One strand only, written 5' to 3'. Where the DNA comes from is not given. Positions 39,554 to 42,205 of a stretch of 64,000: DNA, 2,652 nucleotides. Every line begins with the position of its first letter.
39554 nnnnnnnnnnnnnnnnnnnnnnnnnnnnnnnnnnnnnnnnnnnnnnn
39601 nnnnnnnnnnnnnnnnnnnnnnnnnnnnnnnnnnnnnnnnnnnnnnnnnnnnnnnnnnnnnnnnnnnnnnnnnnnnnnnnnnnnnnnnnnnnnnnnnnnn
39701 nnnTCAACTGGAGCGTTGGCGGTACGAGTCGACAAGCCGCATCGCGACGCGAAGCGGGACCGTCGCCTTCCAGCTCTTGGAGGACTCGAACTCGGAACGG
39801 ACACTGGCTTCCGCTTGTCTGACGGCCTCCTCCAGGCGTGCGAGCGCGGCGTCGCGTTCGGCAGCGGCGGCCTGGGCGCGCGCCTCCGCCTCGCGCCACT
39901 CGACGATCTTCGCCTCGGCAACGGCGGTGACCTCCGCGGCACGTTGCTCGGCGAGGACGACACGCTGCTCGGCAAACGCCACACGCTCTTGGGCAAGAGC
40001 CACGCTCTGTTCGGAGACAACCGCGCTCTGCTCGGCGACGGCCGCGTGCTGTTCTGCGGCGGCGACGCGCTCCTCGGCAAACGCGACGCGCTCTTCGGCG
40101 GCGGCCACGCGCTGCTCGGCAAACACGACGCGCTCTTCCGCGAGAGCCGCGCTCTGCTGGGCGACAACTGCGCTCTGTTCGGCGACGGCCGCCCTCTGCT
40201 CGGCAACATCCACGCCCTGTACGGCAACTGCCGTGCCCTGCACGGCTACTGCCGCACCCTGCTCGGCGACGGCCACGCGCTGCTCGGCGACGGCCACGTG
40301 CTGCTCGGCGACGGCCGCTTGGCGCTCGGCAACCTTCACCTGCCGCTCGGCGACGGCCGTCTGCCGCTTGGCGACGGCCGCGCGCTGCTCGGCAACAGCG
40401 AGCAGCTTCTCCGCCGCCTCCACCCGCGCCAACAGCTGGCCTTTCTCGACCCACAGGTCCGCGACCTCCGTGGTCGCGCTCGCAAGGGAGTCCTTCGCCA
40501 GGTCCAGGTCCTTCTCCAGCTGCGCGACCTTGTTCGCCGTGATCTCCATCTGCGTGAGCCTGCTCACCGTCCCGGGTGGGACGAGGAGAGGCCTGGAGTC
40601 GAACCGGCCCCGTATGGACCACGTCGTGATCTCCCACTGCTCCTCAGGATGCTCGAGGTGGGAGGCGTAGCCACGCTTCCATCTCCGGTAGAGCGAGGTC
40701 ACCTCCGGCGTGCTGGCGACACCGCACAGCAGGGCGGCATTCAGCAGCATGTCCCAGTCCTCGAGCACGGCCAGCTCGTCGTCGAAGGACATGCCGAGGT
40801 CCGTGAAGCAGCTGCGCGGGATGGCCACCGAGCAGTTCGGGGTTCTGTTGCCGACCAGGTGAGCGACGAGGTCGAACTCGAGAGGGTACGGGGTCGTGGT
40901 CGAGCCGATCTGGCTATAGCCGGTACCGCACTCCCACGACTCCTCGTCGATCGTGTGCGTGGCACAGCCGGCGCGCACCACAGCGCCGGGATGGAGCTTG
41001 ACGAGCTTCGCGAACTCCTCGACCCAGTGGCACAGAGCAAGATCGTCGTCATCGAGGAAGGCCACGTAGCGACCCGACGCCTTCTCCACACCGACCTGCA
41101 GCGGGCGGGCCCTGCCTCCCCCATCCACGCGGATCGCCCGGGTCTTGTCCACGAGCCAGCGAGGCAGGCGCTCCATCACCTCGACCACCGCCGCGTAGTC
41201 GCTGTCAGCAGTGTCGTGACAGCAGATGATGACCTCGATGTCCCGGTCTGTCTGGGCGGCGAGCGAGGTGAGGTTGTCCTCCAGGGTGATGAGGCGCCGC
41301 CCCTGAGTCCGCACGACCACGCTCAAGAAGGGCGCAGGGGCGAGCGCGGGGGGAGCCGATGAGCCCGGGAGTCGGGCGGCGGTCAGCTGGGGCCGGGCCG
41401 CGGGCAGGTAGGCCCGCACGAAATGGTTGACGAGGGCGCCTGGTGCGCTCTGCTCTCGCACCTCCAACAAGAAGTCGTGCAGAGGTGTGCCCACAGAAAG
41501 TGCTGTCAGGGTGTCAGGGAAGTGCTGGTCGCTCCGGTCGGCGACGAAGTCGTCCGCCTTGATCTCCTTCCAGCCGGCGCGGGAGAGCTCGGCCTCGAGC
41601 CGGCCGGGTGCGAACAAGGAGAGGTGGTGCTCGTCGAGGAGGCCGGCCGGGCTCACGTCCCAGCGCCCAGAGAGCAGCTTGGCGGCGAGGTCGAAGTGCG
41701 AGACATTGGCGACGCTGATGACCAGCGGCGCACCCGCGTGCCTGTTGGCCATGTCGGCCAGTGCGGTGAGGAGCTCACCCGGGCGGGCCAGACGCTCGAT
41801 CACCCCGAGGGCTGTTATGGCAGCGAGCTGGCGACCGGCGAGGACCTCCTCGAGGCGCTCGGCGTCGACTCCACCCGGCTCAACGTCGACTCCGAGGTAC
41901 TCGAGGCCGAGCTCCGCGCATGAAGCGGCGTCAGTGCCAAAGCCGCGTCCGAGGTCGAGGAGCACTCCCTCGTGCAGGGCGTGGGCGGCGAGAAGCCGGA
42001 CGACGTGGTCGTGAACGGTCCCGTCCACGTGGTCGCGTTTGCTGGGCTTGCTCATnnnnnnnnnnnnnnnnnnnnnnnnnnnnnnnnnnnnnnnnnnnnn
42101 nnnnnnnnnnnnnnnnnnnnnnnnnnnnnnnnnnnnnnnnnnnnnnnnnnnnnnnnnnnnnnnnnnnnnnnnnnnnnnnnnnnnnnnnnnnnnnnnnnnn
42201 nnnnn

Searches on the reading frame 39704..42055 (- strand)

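Call 60: search_protein_families(library=pfam, proteins=[window:39704-42055:-], max_evalue=0.00001)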
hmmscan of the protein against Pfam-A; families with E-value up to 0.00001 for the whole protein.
window:39704-42055:- (783 aa): 2 families
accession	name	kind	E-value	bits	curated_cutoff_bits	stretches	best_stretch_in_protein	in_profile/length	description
PF00535.33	Glycos_transf_2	-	1.6e-09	38.4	23.3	1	247-375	3-126/168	Glycosyl transferase family 2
PF13489.12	Methyltransf_23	-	1.4e-06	28.6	27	1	17-163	12-160/164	Methyltransferase domain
